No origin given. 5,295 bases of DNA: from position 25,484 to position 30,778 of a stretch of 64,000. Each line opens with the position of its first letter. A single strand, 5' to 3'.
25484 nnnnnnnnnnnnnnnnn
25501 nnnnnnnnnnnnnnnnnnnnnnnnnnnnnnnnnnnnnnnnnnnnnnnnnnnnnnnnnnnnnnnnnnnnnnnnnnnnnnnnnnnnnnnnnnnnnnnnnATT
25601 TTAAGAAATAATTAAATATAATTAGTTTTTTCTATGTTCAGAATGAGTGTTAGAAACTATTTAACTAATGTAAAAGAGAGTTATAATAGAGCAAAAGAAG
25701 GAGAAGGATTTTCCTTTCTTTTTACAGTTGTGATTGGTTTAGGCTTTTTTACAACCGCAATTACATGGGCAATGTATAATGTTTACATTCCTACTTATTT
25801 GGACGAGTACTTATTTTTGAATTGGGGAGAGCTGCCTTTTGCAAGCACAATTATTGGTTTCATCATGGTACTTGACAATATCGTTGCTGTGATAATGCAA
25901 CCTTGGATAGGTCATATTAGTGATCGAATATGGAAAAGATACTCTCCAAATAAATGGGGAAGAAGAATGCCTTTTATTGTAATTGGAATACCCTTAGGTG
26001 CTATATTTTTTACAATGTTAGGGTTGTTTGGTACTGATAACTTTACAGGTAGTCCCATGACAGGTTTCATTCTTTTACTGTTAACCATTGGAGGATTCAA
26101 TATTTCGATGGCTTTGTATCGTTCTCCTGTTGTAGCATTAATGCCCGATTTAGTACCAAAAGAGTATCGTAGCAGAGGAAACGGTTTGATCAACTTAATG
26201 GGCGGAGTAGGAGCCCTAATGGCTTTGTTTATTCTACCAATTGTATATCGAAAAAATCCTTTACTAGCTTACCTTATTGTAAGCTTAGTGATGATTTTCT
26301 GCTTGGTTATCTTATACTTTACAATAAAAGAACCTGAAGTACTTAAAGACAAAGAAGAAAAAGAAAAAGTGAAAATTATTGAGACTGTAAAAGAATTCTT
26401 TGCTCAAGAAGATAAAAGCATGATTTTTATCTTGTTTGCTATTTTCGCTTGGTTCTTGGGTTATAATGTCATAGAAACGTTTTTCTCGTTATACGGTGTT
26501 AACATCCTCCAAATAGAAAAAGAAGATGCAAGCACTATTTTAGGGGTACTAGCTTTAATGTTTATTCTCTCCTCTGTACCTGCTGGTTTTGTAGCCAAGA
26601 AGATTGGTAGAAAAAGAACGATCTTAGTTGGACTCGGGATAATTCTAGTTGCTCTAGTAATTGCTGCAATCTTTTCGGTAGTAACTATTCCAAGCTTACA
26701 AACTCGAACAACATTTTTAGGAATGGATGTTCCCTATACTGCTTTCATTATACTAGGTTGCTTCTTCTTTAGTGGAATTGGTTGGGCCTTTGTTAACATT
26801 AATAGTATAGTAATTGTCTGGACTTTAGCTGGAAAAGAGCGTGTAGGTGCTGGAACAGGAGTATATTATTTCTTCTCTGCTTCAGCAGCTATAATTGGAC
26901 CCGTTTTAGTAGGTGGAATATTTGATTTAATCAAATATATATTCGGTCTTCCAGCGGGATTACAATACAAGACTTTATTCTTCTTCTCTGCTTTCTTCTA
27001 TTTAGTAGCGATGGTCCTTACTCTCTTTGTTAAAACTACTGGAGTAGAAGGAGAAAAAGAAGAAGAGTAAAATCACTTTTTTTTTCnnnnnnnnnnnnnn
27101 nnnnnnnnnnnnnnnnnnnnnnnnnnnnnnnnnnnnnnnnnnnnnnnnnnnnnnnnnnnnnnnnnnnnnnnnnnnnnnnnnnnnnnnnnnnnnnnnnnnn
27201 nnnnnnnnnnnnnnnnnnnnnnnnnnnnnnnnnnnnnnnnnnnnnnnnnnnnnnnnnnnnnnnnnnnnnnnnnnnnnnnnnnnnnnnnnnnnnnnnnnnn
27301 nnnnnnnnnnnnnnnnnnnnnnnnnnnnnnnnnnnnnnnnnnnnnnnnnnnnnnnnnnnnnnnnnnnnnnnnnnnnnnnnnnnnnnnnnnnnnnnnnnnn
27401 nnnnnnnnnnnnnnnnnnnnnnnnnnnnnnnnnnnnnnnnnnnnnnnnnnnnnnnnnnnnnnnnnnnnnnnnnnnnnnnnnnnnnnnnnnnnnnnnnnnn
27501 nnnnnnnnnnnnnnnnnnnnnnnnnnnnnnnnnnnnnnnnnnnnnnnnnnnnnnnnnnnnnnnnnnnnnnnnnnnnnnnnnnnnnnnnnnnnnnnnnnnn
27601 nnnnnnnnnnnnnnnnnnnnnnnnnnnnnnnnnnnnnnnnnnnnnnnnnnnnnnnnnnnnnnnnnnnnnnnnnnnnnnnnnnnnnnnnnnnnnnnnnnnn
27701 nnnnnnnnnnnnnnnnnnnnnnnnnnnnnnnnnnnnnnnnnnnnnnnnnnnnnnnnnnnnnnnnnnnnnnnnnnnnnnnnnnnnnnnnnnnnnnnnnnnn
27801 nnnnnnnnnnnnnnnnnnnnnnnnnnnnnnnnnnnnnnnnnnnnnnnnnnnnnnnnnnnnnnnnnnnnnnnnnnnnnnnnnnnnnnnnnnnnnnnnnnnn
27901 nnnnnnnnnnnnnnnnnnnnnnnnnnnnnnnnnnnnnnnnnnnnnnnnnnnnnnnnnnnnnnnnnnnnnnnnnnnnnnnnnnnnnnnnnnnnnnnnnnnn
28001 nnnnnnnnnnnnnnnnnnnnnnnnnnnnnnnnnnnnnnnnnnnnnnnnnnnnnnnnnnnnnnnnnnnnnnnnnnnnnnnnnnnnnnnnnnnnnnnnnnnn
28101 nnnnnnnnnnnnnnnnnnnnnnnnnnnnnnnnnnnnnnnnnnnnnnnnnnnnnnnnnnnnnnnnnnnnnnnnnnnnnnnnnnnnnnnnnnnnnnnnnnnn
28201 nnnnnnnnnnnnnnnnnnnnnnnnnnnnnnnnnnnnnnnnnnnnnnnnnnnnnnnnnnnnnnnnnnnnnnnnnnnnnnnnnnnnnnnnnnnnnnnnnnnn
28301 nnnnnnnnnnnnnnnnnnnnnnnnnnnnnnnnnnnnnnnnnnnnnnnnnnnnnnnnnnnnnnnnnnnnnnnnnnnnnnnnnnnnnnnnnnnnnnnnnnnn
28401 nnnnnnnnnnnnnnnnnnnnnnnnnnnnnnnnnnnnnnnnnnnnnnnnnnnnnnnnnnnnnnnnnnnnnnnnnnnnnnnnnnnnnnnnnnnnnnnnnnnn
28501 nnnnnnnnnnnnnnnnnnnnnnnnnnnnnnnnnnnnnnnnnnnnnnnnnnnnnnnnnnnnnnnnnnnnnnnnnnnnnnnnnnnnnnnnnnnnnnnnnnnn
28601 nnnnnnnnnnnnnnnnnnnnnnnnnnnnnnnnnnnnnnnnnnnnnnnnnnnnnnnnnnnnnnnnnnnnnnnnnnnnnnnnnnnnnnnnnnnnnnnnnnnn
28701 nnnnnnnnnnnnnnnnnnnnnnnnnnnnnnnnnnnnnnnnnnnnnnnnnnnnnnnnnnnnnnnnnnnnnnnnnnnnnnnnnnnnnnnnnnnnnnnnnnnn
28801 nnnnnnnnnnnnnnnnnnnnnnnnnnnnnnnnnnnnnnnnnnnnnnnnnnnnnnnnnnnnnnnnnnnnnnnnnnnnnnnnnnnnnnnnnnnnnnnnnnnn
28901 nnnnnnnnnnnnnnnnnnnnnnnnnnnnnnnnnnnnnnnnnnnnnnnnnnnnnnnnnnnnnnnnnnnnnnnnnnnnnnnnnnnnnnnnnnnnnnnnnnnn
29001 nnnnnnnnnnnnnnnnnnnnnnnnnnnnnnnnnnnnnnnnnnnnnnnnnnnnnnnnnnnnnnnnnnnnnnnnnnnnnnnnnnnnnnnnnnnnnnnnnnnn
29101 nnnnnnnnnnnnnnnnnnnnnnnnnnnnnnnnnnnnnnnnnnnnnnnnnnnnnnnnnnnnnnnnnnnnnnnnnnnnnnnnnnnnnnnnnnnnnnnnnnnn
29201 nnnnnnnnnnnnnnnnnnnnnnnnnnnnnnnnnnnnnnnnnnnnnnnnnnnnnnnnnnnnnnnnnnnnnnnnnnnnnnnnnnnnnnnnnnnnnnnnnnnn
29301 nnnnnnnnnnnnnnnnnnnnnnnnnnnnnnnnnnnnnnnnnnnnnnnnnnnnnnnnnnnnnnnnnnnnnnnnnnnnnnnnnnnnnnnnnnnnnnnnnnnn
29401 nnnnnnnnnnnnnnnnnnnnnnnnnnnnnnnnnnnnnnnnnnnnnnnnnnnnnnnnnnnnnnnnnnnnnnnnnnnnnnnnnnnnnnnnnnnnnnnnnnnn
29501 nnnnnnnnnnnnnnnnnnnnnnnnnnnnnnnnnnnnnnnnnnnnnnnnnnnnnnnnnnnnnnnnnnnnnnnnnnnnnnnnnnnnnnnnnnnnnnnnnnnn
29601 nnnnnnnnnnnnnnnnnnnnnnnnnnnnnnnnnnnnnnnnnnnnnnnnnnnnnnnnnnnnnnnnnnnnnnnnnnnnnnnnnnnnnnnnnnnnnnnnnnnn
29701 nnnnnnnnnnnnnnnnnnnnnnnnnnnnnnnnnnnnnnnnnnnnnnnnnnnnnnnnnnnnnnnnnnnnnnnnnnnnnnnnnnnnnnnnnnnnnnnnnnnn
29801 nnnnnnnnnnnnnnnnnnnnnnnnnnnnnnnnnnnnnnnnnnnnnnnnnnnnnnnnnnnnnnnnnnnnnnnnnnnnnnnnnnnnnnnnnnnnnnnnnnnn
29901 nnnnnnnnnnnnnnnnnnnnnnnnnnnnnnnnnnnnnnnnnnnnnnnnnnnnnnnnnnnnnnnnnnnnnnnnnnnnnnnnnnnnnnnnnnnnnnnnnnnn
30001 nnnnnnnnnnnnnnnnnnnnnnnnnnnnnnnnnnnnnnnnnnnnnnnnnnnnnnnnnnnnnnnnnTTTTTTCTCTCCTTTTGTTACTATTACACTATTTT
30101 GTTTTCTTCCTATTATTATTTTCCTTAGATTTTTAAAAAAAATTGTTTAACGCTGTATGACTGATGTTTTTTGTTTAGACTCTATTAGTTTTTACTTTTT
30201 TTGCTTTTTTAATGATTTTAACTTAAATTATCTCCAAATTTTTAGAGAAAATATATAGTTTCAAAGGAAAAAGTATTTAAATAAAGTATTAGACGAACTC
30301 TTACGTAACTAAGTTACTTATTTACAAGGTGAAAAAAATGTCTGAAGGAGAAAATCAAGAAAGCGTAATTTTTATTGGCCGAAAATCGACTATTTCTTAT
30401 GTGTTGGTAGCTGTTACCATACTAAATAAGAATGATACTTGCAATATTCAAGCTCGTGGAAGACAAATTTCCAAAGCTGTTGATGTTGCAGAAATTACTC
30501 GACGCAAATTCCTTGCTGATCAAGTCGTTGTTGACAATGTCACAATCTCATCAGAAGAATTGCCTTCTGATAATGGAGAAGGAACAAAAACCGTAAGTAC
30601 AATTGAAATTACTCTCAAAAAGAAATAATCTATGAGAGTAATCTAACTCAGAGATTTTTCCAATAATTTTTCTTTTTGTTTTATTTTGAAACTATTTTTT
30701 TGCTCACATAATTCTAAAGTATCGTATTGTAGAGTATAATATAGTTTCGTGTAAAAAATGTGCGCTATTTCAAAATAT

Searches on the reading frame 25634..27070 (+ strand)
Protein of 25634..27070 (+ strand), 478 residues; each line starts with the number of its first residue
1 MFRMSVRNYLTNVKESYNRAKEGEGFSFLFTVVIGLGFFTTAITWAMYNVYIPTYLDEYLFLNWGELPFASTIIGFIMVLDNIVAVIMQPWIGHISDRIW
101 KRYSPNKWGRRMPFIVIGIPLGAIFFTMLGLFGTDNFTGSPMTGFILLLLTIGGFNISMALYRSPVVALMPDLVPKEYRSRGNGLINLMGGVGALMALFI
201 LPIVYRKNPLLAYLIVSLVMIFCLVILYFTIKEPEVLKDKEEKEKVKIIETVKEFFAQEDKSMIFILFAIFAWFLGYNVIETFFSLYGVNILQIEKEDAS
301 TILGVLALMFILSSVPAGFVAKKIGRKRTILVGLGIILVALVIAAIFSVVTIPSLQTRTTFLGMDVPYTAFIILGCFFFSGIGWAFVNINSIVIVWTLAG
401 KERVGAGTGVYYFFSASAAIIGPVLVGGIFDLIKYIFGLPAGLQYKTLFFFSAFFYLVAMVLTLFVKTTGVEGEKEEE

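Call 23: search_protein_families(library=ncbifam, proteins=[window:25634-27070:+], max_evalue=0.01)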
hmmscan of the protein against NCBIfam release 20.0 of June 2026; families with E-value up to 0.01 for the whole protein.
window:25634-27070:+ (478 aa): 5 families
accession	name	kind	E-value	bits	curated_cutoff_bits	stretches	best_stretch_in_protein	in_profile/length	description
TIGR00893.1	2A0114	subfamily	2.4e-11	43.2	395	2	32-228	218-397/399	D-galactonate transporter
NF007710.0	PRK10406.1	subfamily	4.7e-06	25.9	550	1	34-185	247-376/432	MFS family transporter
NF007077.0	PRK09528.1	subfamily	1.7e-05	23.5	429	1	259-383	9-127/421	galactoside permease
TIGR00880.1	2_A_01_02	superfamily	6.9e-05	23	131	1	147-233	55-140/141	multidrug resistance protein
TIGR00900.1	2A0121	subfamily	0.0014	18.1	319.6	0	39-429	9-359/364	H+ Antiporter protein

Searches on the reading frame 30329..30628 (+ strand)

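Call 6: search_protein_families(library=pfam, proteins=[window:30329-30628:+], max_evalue=0.01)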
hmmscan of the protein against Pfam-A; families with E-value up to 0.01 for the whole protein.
window:30329-30628:+ (99 aa): 1 family
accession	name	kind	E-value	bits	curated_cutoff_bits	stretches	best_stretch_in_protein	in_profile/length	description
PF01918.27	Alba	-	3.9e-14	52.6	25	1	13-75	2-66/66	Alba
